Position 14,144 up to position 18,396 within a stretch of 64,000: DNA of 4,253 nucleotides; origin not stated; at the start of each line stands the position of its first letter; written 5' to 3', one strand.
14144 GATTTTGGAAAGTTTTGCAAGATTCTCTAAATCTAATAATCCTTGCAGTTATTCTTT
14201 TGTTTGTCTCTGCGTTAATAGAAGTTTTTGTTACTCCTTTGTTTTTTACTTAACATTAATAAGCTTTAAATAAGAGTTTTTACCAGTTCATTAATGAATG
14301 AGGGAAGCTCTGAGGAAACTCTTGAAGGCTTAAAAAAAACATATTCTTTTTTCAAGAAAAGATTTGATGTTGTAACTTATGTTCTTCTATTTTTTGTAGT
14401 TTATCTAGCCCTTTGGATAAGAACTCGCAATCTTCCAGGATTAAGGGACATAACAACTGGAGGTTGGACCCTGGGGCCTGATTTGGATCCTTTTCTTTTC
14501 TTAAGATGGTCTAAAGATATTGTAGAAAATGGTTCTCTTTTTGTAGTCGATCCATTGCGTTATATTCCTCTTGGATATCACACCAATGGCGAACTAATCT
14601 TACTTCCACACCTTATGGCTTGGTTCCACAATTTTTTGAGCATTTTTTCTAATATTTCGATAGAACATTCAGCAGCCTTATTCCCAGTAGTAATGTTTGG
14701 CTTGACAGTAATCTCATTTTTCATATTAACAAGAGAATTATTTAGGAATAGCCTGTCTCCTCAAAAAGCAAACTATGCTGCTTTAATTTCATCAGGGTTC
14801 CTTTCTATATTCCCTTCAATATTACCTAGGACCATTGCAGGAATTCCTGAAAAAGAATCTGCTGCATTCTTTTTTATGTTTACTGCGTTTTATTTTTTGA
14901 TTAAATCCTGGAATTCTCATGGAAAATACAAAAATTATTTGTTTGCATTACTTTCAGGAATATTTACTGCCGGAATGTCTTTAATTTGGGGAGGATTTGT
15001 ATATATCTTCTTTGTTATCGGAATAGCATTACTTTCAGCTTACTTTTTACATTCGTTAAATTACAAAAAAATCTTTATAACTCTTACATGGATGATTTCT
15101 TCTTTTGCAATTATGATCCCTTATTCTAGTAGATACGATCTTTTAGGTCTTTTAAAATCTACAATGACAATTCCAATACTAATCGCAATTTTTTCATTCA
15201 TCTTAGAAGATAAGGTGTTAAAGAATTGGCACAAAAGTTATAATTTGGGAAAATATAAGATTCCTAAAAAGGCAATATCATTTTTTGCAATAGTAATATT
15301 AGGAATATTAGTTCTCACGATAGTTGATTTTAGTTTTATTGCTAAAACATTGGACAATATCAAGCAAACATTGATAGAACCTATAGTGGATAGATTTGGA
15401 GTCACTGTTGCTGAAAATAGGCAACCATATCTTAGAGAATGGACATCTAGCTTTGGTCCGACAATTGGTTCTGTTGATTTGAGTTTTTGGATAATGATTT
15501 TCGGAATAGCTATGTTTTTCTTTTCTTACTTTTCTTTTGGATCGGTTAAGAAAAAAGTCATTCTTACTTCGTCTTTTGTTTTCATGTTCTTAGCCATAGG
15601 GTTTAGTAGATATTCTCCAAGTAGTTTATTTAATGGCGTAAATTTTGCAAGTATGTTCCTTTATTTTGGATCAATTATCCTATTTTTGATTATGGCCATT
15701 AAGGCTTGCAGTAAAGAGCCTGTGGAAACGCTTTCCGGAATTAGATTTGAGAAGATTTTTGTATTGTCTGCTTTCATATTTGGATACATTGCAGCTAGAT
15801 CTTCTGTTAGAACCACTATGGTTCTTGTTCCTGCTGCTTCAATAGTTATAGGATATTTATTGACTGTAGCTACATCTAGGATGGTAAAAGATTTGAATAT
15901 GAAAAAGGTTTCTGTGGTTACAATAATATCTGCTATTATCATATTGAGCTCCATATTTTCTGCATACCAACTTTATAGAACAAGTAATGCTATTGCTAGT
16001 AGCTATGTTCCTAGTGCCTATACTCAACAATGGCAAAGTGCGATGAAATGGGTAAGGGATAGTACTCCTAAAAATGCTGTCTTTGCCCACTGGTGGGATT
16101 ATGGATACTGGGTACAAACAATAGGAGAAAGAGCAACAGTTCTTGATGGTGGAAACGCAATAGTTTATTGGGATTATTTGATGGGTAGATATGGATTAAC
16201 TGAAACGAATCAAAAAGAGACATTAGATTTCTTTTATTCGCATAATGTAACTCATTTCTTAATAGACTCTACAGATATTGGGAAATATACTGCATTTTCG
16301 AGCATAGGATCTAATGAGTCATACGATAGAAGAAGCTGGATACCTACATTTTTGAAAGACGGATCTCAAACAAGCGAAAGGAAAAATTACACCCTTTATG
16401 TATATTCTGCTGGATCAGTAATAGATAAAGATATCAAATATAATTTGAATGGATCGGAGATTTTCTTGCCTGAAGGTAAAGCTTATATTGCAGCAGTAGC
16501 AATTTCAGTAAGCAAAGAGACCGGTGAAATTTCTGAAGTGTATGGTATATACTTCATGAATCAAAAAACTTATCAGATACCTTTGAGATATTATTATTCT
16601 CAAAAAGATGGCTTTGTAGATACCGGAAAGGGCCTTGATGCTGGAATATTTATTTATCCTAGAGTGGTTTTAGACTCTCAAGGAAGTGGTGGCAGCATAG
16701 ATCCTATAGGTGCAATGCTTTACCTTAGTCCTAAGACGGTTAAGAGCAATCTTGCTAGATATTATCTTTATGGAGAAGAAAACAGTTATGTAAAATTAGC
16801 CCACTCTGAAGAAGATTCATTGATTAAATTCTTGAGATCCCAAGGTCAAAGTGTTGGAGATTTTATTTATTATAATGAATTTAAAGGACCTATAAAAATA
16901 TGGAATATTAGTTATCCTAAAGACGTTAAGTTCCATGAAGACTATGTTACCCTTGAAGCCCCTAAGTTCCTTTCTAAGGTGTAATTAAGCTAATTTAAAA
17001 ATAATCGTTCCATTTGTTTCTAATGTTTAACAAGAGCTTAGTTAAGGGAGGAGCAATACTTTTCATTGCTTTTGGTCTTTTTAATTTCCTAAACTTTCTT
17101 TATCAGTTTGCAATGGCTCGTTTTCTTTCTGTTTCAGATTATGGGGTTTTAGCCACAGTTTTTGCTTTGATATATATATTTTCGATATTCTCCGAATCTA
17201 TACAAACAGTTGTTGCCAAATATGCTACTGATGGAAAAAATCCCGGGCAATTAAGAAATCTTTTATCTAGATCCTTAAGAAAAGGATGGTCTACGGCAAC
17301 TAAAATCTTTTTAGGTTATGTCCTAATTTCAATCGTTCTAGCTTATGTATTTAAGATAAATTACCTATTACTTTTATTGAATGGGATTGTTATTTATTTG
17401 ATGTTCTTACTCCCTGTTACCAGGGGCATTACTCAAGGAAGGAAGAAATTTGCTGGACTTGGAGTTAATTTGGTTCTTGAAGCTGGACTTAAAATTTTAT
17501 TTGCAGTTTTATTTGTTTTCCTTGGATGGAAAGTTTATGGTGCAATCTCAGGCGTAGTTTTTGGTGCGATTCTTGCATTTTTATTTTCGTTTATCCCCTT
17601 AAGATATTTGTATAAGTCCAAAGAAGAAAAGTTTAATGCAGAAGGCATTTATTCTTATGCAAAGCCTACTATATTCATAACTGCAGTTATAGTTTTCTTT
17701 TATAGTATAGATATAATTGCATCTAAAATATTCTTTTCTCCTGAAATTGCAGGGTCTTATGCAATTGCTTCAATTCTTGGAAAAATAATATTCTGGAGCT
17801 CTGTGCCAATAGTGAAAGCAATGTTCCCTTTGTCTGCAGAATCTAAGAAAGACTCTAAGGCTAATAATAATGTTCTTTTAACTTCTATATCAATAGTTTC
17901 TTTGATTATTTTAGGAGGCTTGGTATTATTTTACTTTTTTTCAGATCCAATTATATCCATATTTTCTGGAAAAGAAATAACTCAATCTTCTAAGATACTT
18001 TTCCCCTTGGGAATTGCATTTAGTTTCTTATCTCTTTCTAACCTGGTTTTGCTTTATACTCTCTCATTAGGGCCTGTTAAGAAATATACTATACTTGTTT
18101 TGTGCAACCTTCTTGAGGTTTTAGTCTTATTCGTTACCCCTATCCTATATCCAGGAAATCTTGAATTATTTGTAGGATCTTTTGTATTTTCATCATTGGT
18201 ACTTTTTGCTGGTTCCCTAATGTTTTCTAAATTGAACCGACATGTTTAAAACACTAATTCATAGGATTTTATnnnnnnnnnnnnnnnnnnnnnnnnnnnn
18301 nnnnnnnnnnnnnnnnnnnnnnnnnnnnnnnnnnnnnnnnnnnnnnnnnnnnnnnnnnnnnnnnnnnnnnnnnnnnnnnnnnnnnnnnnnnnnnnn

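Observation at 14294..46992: ~33 kb surface-glycan island headed by AglB with about 25 sugar-modifying genes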

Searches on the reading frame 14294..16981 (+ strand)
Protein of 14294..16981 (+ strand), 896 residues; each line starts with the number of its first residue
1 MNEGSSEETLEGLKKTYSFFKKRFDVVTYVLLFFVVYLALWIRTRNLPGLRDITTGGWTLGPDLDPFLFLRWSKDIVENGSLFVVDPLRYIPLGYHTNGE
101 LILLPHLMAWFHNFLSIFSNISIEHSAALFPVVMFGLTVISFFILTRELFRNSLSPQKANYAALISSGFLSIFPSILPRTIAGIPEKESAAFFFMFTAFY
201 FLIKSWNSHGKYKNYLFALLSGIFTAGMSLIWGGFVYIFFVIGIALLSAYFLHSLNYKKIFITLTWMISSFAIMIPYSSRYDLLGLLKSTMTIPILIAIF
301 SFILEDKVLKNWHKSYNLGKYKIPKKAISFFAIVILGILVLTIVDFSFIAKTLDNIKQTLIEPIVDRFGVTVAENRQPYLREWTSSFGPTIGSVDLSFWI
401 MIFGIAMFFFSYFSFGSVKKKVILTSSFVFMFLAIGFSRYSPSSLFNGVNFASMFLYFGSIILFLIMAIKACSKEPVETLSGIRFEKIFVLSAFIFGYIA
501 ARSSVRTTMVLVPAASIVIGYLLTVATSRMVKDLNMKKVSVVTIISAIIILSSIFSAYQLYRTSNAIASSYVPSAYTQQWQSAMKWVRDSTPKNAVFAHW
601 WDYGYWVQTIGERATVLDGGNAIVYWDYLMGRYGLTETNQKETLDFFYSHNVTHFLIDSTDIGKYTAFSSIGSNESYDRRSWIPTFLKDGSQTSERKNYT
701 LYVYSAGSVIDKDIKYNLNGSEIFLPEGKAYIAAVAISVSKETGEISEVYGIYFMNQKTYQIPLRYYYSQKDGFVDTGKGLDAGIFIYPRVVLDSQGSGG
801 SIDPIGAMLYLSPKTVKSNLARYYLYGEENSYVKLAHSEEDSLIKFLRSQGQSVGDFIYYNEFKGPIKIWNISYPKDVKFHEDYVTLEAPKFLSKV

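Call 4: search_protein_families(library=pfam, proteins=[window:14294-16981:+], max_evalue=0.001)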
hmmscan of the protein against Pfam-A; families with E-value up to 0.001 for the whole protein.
window:14294-16981:+ (896 aa): 1 family
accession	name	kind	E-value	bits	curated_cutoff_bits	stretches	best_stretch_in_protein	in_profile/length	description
PF02516.20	STT3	-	5.2e-11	43.1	24.5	1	64-491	32-391/405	Oligosaccharyl transferase STT3, N-terminal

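Call 7: search_protein_families(library=ncbifam, proteins=[window:14294-16981:+], max_evalue=0.01)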
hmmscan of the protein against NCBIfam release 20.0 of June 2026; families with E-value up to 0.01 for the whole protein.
window:14294-16981:+ (896 aa): 2 families
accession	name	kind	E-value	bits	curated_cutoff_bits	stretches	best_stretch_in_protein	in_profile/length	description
TIGR04154.1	archaeo_STT3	subfamily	1.5e-20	73.2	450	1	30-615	2-552/831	oligosaccharyl transferase, archaeosortase A system-associated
NF050801.1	ProtGlycPglB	equivalog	2.4e-11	42.9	1300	1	488-623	354-480/713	undecaprenyl-diphosphooligosaccharide--protein glycotransferase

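Call 14: find_related_loci(query=window:14294-16981:+, collection=genome_contigs, flank=10000)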
Query window:14294-16981:+ (896 aa) in genome_contigs; peptide patterns used: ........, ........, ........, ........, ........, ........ (x = any residue, [..] = any of these).
599 stretches matched a pattern (row limit reached: there are more); 578 encode a relative of the query (tblastn E <= 1e-3); the best 80 are kept; 80 distinct loci.
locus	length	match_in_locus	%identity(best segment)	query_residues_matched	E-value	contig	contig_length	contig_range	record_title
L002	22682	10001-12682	49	1-890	0e+0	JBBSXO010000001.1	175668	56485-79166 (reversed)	MAG: Nanoarchaeota archaeon isolate H41-bin051_1 H41_bin051_1_000000000001, whole genome shotgun sequence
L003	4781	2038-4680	50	14-890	0e+0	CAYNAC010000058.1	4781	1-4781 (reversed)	MAG TPA_asm: Candidatus Woesearchaeota archaeon isolate binchicken_co105_174 genome assembly, contig: NODE_24315_length_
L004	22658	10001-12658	50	9-891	0e+0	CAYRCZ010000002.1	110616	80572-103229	MAG TPA_asm: Candidatus Woesearchaeota archaeon isolate SRP286056_co1_393 genome assembly, contig: NODE_127_length_11061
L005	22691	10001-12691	49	1-890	0e+0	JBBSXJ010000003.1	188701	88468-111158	MAG: Nanoarchaeota archaeon isolate H41-bin063_1 H41_bin063_1_000000000003, whole genome shotgun sequence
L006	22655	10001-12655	48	10-891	0e+0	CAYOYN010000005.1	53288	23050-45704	MAG TPA_asm: Candidatus Woesearchaeota archaeon isolate SRP278252_co1_545 genome assembly, contig: NODE_815_length_53288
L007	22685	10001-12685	48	5-890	0e+0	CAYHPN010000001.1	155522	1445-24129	MAG TPA_asm: Candidatus Woesearchaeota archaeon isolate ERP119705_co14_220 genome assembly, contig: NODE_38_length_15552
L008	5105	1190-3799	49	29-890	0e+0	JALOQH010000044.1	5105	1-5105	MAG: archaeon isolate Prado150 scaffold_42327, whole genome shotgun sequence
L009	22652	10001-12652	46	14-891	0e+0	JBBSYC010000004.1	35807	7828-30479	MAG: Nanoarchaeota archaeon isolate H51-bin075_1 H51_bin075_1_000000000004, whole genome shotgun sequence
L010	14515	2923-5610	47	6-893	0e+0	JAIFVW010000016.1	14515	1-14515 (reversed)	MAG: Candidatus Pacearchaeota archaeon isolate viral-cat_38_18 PAFVLPS_2018_scaffold_18451, whole genome shotgun sequenc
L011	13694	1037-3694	49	11-891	0e+0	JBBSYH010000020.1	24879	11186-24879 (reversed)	MAG: Nanoarchaeota archaeon isolate H51-bin114_1 H51_bin114_1_000000000020, whole genome shotgun sequence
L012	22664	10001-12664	49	11-894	0e+0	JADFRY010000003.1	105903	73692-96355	MAG: Nanoarchaeota archaeon isolate B8T1B11 B8T1B11_NODE38, whole genome shotgun sequence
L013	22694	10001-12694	47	6-890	0e+0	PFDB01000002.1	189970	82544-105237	MAG: Candidatus Pacearchaeota archaeon CG10_big_fil_rev_8_21_14_0_10_34_76 CG10_8_21_14_0.10_scaffold_32_c, whole genome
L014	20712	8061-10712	47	11-890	0e+0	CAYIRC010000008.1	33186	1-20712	MAG TPA_asm: Candidatus Woesearchaeota archaeon isolate ERP119705_co3_277 genome assembly, contig: NODE_1406_length_3318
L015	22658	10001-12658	47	17-895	0e+0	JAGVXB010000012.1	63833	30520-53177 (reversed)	Candidatus Pacearchaeota archaeon isolate RIFCSPHIGHO2_01_FULL_34_23 rifcsphigho2_01_scaffold_1088, whole genome shotgun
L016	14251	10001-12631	46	24-896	0e+0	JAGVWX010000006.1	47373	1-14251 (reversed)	Candidatus Pacearchaeota archaeon isolate RIFCSPHIGHO2_01_FULL_39_44 rifcsphigho2_01_scaffold_1704, whole genome shotgun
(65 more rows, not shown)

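Call 38: search_solved_structures(query=window:14294-16981:+, max_evalue=0.001, show_alignments=2)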
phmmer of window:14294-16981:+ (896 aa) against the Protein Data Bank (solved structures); distinct sequences matched with E-value up to 0.001: 10.
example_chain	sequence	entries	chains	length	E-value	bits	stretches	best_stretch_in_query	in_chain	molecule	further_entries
2zag_A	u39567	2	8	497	4.1e-12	48.4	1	575-673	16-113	Oligosaccharyl transferase stt3 subunit related protein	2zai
5aza_A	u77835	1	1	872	5e-12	48.1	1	568-673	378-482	Maltose-binding periplasmic protein,Oligosaccharyl transferase stt3 subunit related protei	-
3wov_A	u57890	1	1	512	3.1e-10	42.2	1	572-673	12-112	Oligosaccharyl transferase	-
3vu1_A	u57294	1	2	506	6.2e-10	41.2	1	579-673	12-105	Putative uncharacterized protein PH0242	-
6s7t_A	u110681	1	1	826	9e-10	40.7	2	86-265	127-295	Dolichyl-diphosphooligosaccharide--protein glycosyltransferase subunit STT3B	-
8i9p_Lh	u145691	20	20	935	2.5e-09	39.2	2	63-263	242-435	dolichyl-diphosphooligosaccharide--protein glycotransferase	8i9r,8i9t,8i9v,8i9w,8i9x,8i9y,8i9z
6c26_A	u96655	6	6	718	2.1e-06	29.6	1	63-346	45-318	Dolichyl-diphosphooligosaccharide--protein glycosyltransferase subunit STT3 | Dolichyl-diphosphooligosaccharide--protein glycotransferase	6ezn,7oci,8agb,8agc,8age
6ftg_5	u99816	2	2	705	4.8e-05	25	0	578-620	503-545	Dolichyl-diphosphooligosaccharide--protein glycosyltransferase subunit STT3A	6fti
6ftj_5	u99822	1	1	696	5.3e-05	24.9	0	578-620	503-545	Dolichyl-diphosphooligosaccharide--protein glycosyltransferase subunit STT3A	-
6s7o_A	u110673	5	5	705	0.00016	23.3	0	578-620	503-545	Dolichyl-diphosphooligosaccharide--protein glycosyltransferase subunit STT3A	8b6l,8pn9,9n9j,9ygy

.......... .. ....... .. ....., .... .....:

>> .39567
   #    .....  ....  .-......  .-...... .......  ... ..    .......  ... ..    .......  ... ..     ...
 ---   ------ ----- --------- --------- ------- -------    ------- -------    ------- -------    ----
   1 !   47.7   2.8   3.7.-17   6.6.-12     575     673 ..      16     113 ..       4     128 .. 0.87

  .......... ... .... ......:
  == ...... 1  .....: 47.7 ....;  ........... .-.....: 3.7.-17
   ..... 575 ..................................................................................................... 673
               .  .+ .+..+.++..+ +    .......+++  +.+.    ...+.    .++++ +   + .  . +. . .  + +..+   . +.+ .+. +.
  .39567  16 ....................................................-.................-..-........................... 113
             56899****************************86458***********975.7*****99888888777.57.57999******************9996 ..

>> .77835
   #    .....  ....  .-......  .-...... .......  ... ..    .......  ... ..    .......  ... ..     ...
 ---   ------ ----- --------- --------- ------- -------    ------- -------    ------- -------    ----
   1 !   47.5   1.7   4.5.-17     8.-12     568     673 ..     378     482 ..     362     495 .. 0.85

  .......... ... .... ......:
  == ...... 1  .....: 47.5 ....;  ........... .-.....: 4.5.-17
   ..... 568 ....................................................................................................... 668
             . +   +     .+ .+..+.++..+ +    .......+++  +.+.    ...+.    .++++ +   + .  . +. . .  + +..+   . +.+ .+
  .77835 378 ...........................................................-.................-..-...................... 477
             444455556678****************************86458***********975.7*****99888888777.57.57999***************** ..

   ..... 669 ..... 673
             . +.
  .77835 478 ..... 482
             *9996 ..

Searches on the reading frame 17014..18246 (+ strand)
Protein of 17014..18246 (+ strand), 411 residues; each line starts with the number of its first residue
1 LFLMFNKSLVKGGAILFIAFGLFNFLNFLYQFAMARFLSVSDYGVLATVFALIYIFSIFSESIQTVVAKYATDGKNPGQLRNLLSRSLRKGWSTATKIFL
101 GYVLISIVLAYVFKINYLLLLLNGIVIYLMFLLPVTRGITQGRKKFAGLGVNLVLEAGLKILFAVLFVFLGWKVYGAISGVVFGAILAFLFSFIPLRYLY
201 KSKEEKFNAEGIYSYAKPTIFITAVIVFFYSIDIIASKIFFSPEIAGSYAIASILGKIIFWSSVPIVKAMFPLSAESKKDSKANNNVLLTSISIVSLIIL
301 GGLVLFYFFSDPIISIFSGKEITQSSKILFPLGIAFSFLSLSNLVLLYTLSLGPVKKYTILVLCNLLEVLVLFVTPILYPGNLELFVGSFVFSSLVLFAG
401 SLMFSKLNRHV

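Call 4: search_protein_families(library=pfam, proteins=[window:17014-18246:+], max_evalue=0.001)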
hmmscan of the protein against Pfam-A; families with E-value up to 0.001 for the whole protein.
window:17014-18246:+ (411 aa): 2 families
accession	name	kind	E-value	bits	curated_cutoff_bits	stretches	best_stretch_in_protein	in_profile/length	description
PF13440.11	Polysacc_synt_3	-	1.6e-14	54.3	23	1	34-323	2-289/293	Polysaccharide biosynthesis protein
PF01943.22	Polysacc_synt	-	6.1e-07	29.6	28.2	1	9-276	1-272/274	Polysaccharide biosynthesis protein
